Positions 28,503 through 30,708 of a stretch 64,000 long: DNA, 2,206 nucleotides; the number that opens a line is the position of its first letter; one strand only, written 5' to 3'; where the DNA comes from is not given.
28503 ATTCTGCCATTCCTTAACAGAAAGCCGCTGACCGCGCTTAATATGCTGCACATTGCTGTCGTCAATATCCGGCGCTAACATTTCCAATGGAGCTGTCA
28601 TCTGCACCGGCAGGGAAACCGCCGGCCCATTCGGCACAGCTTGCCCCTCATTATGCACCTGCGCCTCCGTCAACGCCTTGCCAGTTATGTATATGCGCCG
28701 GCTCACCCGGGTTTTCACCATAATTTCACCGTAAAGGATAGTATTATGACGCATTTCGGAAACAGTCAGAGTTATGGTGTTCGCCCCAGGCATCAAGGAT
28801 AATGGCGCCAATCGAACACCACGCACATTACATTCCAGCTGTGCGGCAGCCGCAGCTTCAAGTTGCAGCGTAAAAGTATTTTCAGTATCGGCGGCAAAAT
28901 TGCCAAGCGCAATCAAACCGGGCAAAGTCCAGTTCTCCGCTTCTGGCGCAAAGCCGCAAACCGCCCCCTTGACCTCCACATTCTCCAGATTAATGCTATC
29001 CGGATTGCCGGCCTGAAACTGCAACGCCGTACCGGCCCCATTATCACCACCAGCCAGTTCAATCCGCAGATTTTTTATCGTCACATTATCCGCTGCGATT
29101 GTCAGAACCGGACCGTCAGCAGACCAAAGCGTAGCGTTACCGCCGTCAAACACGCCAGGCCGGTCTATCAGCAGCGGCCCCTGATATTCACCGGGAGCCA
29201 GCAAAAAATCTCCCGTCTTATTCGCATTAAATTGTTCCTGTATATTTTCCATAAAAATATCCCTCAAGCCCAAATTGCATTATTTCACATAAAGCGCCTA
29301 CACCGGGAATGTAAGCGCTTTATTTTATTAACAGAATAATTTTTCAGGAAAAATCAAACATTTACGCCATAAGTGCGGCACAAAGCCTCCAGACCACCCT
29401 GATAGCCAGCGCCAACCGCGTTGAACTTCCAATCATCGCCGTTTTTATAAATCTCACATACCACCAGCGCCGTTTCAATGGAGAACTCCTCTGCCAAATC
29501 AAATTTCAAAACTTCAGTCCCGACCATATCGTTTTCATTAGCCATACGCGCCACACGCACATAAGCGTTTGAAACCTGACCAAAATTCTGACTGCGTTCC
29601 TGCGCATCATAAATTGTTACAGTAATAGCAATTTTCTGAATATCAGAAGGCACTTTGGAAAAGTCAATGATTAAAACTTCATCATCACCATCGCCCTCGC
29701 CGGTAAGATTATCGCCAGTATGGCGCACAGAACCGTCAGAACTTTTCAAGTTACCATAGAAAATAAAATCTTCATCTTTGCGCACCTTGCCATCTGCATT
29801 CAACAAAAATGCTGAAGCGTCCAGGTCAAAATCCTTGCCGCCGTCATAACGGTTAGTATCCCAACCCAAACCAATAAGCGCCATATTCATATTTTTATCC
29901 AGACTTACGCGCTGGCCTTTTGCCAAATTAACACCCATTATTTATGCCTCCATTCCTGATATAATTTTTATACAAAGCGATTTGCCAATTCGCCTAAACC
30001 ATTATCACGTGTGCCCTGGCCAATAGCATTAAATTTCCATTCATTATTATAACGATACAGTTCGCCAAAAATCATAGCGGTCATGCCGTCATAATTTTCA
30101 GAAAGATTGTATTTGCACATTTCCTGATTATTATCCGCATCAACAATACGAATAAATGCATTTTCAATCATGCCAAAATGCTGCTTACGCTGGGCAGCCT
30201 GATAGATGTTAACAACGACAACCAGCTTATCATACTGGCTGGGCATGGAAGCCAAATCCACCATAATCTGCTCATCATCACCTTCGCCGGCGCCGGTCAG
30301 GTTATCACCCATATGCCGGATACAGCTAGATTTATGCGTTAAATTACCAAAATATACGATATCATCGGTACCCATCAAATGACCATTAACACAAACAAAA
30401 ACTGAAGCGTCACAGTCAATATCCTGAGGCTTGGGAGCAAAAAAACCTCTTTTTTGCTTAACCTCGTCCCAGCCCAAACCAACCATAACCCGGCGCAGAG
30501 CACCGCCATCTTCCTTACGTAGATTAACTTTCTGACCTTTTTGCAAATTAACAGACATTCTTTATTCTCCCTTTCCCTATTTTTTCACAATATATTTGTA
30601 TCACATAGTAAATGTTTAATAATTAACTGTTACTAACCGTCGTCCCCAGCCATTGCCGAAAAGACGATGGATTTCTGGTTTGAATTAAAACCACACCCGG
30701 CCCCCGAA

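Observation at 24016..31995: TerD-centred Ter stress-response island with a predicted nucleoside-like metabolite biosynthetic module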

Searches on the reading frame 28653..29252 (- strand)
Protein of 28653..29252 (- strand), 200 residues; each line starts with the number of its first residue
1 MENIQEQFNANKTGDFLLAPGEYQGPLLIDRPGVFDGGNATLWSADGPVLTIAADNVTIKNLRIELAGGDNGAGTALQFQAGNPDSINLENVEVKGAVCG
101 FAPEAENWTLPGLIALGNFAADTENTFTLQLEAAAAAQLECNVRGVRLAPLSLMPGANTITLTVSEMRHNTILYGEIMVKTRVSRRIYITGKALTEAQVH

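Call 38: search_solved_structures(query=A3, max_evalue=1)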
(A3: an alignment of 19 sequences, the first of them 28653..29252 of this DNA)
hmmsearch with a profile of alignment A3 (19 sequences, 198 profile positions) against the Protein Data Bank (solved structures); distinct sequences matched with E-value up to 1: 2.
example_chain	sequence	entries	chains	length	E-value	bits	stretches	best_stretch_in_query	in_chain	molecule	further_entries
4pmh_A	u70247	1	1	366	0.0034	20.2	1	39-96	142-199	Pectinesterase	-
3grh_A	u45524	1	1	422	0.57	12.9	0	48-99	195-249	Acyl-CoA thioester hydrolase ybgC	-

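Call 48: predict_structure(alignment_id=A3)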
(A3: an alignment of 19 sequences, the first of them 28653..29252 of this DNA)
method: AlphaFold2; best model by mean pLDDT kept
length: 200 residues; sequences in the alignment: 19
mean_pLDDT: 94.4   pTM: 0.87
mean pLDDT of the five models: 94.4, 92.7, 92.5, 91.6, 89.5
residues with pLDDT >= 90: 178; 70-90: 17; 50-70: 5; < 50: 0
segments of 3 or more residues with pLDDT < 50: none
pLDDT, mean of each block of 10 residues (from residue 1): 86 92 96 97 95 97 89 86 91 95 91 96 98 97 96 98 98 97 97 96
secondary structure, 60 per line:
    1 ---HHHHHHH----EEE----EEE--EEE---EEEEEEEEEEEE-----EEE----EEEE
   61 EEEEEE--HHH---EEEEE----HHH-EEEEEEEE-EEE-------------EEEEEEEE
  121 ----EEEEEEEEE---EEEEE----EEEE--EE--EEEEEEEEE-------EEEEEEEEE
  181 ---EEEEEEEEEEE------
elements in order: H4-10 E15-17 E22-24 E27-29 E33-44 E50-52 E57-66 E75-79 E88-95 E97-99 E113-120 E125-133 E137-141 E146-149 E156-164 E172-180 E184-194

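Call 72: search_protein_representatives(alignment_id=A3)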
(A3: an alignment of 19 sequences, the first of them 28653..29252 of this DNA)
Query: 19 sequences, 198 profile positions. Proteins with E-value up to 0.001 (for the whole library): 810; up to 1e-10: 534; up to 1e-30: 265. The best 150 are listed.
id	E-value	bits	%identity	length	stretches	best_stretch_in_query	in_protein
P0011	2.3e-91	321.0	-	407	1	1-198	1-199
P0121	1.5e-80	285.8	-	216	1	1-197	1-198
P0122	7.3e-76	270.5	-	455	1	1-196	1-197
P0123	7.6e-76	270.4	-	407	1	1-198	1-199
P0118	8.6e-74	263.7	-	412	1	1-197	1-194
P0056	4.5e-73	261.4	-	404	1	1-197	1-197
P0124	2.5e-71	255.7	-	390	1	1-198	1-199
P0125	2.5e-71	255.7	-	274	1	1-198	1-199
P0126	1.0e-68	247.2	-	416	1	1-196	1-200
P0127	4.3e-68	245.1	-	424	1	3-197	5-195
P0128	7.4e-68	244.3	-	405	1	1-198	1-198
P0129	1.3e-67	243.6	-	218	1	16-184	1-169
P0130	2.5e-67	242.6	-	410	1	1-198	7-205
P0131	1.6e-65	236.7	-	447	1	1-197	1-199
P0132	8.3e-64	231.1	-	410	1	2-198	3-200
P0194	1.6e-42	161.6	-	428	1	1-187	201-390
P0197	5.9e-42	159.8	-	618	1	5-193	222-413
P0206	7.6e-41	156.2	-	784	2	4-185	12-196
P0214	8.7e-40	152.7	-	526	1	4-189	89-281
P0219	2.2e-39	151.4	-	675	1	4-197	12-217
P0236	3.1e-38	147.6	-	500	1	4-189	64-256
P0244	1.3e-37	145.6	-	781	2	3-191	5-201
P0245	1.6e-37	145.3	-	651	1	3-190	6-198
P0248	1.8e-37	145.1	-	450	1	11-196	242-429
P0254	6.0e-37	143.5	-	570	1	3-189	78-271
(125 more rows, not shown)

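Call 73: search_protein_families(library=pfam, proteins=[P0197, P0194, P0248, P0206, P0219, P0244, P0214, P0236, P0254, P0245], max_evalue=0.001)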
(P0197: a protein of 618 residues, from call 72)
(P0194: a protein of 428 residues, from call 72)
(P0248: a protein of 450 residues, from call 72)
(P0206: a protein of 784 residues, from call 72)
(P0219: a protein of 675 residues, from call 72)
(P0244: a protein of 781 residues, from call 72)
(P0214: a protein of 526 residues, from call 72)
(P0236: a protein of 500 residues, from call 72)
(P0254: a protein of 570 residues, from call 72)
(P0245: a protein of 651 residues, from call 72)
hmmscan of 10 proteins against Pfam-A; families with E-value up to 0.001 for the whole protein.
P0197 (618 aa): 1 family
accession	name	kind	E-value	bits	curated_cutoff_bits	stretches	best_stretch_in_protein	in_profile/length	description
PF00092.34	VWA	-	4.2e-06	27.5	23.8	1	6-70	2-63/174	von Willebrand factor type A domain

P0194 (428 aa): 2 families
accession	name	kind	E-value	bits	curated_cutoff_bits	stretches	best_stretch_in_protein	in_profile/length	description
PF00092.34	VWA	-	1.3e-06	29.2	23.8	1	19-146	2-132/174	von Willebrand factor type A domain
PF13519.12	VWA_2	-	4.7e-06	27.6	27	1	19-127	1-105/107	von Willebrand factor type A domain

P0248 (450 aa): 1 family
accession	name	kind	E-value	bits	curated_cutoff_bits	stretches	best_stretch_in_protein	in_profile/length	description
PF02342.23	TerD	-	5e-27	95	25.3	1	4-175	5-187/187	TerD domain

P0206 (784 aa): 3 families
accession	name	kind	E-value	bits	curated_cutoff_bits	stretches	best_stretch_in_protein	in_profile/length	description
PF13229.12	Beta_helix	-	3.4e-74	248.2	25.9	4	446-593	2-153/158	Right handed beta helix region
PF05048.19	NosD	-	4.7e-14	52.8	23.6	1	506-614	54-161/212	Periplasmic copper-binding protein (NosD)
PF01095.25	Pectinesterase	-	0.00049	19.4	27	0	285-418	2-147/298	Pectinesterase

P0219 (675 aa): 1 family
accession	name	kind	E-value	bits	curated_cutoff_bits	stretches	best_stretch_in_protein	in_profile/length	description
PF08238.18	Sel1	-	2e-27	95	30.7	2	624-655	4-35/36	Sel1 repeat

P0244 (781 aa): 3 families
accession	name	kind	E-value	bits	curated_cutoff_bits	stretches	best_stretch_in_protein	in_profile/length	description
PF13229.12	Beta_helix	-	4e-103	342.2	25.9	5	441-588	1-149/158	Right handed beta helix region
PF05048.19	NosD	-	1.3e-18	67.7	23.6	3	487-611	39-160/212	Periplasmic copper-binding protein (NosD)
PF12708.12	Pect-lyase_RHGA_epim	-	5.4e-05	23.5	27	0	553-618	142-204/213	Rhamnogalacturonase A/epimerase, pectate lyase-like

P0214 (526 aa): 0 families

P0236 (500 aa): 0 families

P0254 (570 aa): 0 families

P0245 (651 aa): 1 family
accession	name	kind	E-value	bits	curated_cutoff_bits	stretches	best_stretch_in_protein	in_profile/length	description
PF13428.12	TPR_14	-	0.00033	21.5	23.5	0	530-566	4-40/44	Tetratricopeptide repeat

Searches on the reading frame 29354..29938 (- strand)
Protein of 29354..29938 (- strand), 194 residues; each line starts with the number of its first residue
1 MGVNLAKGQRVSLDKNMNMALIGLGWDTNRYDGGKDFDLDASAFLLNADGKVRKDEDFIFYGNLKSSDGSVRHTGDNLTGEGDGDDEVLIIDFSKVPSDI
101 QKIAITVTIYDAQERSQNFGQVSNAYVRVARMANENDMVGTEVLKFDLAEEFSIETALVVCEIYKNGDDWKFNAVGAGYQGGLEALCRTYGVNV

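Call 3: search_protein_families(library=pfam, proteins=[window:29354-29938:-], max_evalue=0.01)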
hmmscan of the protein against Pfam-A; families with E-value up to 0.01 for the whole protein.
window:29354-29938:- (194 aa): 1 family
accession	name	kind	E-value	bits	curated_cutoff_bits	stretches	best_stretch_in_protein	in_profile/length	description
PF02342.23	TerD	-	5.1e-77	258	25.3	1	1-190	1-187/187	TerD domain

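Call 6: search_protein_families(library=ncbifam, proteins=[window:29354-29938:-], max_evalue=0.001)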
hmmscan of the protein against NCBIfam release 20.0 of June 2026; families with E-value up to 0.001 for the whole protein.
window:29354-29938:- (194 aa): 0 families

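Call 7: search_protein_families(library=padloc, proteins=[window:29354-29938:-], max_evalue=0.001)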
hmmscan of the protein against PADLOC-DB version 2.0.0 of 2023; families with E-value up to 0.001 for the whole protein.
window:29354-29938:- (194 aa): 1 family
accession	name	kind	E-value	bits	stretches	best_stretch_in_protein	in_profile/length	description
PDLC04105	HerA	-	0.00023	17.9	1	57-109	348-405/576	-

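Call 15: find_encoding_contigs(protein=window:29354-29938:-, flank=10000, max_places=8)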
Protein window:29354-29938:- (194 aa): 20 contigs read that carry it; 8 places shown.
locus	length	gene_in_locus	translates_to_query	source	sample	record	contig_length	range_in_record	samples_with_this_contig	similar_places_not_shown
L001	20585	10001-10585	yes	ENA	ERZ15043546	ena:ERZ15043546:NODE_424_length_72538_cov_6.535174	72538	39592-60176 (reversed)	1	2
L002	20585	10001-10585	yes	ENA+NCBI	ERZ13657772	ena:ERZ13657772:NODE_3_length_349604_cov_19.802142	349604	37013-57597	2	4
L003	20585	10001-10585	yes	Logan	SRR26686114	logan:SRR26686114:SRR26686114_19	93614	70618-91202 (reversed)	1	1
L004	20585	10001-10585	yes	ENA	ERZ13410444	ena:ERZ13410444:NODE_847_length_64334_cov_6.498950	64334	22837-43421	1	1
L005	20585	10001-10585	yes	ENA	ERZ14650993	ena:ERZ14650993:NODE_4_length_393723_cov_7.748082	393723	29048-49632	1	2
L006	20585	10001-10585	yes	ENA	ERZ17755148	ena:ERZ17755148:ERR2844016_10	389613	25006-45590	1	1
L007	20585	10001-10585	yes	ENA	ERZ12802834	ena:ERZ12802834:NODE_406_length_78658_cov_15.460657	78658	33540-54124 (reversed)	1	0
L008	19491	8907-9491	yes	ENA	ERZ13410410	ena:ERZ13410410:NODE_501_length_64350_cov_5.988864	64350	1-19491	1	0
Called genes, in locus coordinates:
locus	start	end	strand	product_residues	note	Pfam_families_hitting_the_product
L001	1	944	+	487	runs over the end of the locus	PF18998:Flg_new_2, PF00395:SLH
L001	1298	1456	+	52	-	-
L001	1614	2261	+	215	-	PF00092:VWA, PF13519:VWA_2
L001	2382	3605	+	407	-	PF13672:PP2C_2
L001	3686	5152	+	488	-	PF00069:Pkinase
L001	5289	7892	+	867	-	PF00690:Cation_ATPase_N, PF00122:E1-E2_ATPase, PF00702:Hydrolase, PF13246:Cation_ATPase, PF08282:Hydrolase_3 (faint), PF00689:Cation_ATPase_C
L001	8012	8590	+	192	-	PF02342:TerD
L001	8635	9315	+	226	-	PF01987:AIM24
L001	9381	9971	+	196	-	PF02342:TerD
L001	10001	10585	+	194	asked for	PF02342:TerD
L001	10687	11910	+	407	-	PF02342:TerD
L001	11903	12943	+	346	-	PF15617:C-C_Bond_Lyase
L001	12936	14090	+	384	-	PF15609:PRTase_2, PF12500:TRSP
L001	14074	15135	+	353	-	PF11202:StiP, PF15608:PELOTA_1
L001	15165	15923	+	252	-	PF05116:S6PP (faint), PF08282:Hydrolase_3 (weak)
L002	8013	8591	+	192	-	PF02342:TerD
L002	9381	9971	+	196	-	PF02342:TerD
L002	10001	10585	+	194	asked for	PF02342:TerD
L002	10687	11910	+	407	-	PF02342:TerD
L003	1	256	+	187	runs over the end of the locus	-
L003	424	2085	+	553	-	-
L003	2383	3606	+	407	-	PF13672:PP2C_2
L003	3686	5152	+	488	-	PF00069:Pkinase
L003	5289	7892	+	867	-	PF00690:Cation_ATPase_N, PF00122:E1-E2_ATPase, PF00702:Hydrolase, PF13246:Cation_ATPase, PF08282:Hydrolase_3 (faint), PF00689:Cation_ATPase_C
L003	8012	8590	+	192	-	PF02342:TerD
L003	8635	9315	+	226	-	PF01987:AIM24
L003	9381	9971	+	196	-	PF02342:TerD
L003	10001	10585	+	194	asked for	PF02342:TerD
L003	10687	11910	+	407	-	PF02342:TerD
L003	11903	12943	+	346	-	PF15617:C-C_Bond_Lyase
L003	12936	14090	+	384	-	PF15609:PRTase_2, PF12500:TRSP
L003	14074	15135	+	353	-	PF11202:StiP, PF15608:PELOTA_1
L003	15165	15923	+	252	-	PF05116:S6PP (weak), PF08282:Hydrolase_3 (weak)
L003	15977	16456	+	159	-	PF00583:Acetyltransf_1, PF13673:Acetyltransf_10 (weak), PF13508:Acetyltransf_7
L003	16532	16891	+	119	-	PF15595:Imm51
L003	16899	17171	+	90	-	-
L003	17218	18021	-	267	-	PF00376:MerR, PF13411:MerR_1, PF06445:GyrI-like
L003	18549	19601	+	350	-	PF14286:DHHW, PF16822:ALGX (faint)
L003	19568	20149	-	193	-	PF01520:Amidase_3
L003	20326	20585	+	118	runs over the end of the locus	PF00507:Oxidored_q4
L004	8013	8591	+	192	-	PF02342:TerD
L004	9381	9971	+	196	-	PF02342:TerD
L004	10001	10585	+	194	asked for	PF02342:TerD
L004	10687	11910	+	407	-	PF02342:TerD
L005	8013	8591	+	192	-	PF02342:TerD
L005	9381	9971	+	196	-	PF02342:TerD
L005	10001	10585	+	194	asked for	PF02342:TerD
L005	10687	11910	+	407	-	PF02342:TerD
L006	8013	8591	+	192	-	PF02342:TerD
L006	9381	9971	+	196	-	PF02342:TerD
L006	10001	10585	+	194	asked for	PF02342:TerD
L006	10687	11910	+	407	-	PF02342:TerD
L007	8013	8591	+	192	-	PF02342:TerD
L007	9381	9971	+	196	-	PF02342:TerD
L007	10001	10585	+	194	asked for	PF02342:TerD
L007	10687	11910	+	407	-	PF02342:TerD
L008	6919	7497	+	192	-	PF02342:TerD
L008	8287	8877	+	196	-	PF02342:TerD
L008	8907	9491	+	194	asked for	PF02342:TerD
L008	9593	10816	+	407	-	PF02342:TerD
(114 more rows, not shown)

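Call 69: search_protein_families(library=pfam, proteins=[L003:424-2085:+], max_evalue=1)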
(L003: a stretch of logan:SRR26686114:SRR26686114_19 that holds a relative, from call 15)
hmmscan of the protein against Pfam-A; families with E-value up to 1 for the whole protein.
L003:424-2085:+ (553 aa): 3 families
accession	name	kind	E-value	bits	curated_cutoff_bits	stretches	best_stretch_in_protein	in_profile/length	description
PF03891.20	DUF333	-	0.12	13.2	25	1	165-193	12-40/47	Domain of unknown function (DUF333)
PF02415.23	Chlam_PMP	-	0.19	12.6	20.6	1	207-222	1-17/19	Chlamydia polymorphic membrane protein (Chlamydia_PMP) repeat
PF25579.1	TPR_TRIP12_N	-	0.91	9.9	33.7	0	390-461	23-94/223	E3 ubiquitin-protein ligase TRIP12-like, TPR repeats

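Call 85: search_solved_structures(query=window:29354-29938:-, max_evalue=0.001, show_alignments=2)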
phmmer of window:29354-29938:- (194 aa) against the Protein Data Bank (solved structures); distinct sequences matched with E-value up to 0.001: 4.
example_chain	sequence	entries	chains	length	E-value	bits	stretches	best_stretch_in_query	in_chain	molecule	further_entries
2kxt_A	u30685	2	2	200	4.4e-65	222.3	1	1-193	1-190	Tellurite resistance protein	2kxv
3ibz_A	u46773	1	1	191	3.3e-62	212.9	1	1-194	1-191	Putative tellurium resistant like protein TerD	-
2qng_A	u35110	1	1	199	2.3e-05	27.5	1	8-129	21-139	Uncharacterized protein SAV2460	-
2qz7_A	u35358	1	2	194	0.00023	24.3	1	7-179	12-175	Uncharacterized protein SCO6318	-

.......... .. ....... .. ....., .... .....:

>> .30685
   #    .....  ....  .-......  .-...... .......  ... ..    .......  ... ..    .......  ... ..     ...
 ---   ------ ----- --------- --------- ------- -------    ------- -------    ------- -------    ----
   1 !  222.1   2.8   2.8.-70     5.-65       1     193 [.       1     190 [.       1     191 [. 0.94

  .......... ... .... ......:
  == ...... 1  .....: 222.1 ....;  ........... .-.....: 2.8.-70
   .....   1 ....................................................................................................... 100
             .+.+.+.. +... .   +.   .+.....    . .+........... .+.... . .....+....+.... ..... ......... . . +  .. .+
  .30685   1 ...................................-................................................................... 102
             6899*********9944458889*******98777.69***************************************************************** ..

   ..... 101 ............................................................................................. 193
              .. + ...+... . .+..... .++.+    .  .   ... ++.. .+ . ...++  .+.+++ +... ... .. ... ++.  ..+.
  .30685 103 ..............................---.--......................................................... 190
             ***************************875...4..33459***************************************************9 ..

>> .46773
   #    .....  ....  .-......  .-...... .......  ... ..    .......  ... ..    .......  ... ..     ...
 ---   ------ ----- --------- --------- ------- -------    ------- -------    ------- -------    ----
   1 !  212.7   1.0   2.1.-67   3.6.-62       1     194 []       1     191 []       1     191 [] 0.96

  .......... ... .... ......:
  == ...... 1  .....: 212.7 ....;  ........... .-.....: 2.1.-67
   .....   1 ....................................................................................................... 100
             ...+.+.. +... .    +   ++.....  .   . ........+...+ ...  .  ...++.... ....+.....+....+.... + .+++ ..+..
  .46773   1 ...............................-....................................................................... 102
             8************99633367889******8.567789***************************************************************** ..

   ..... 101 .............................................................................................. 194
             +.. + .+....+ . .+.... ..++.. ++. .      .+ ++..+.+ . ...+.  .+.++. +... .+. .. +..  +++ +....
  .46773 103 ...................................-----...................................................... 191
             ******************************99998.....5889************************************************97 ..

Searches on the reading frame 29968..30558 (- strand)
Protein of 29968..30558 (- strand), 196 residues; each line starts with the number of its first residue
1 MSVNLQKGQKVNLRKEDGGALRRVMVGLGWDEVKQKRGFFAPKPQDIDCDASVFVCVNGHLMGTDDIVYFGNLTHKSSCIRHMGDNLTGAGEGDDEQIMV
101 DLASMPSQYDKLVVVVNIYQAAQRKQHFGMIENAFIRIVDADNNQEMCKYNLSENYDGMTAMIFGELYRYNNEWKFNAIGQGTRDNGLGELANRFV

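Call 3: search_protein_families(library=pfam, proteins=[window:29968-30558:-], max_evalue=0.01)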
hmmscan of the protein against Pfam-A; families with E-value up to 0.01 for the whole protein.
window:29968-30558:- (196 aa): 1 family
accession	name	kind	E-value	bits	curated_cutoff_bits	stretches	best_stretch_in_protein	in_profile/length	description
PF02342.23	TerD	-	5.3e-73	244.9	25.3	1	1-195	1-187/187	TerD domain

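Call 6: search_protein_families(library=ncbifam, proteins=[window:29968-30558:-], max_evalue=0.001)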
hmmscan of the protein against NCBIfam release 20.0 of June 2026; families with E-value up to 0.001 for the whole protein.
window:29968-30558:- (196 aa): 0 families

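Call 7: search_protein_families(library=padloc, proteins=[window:29968-30558:-], max_evalue=0.001)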
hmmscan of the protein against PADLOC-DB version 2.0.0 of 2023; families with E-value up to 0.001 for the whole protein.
window:29968-30558:- (196 aa): 0 families
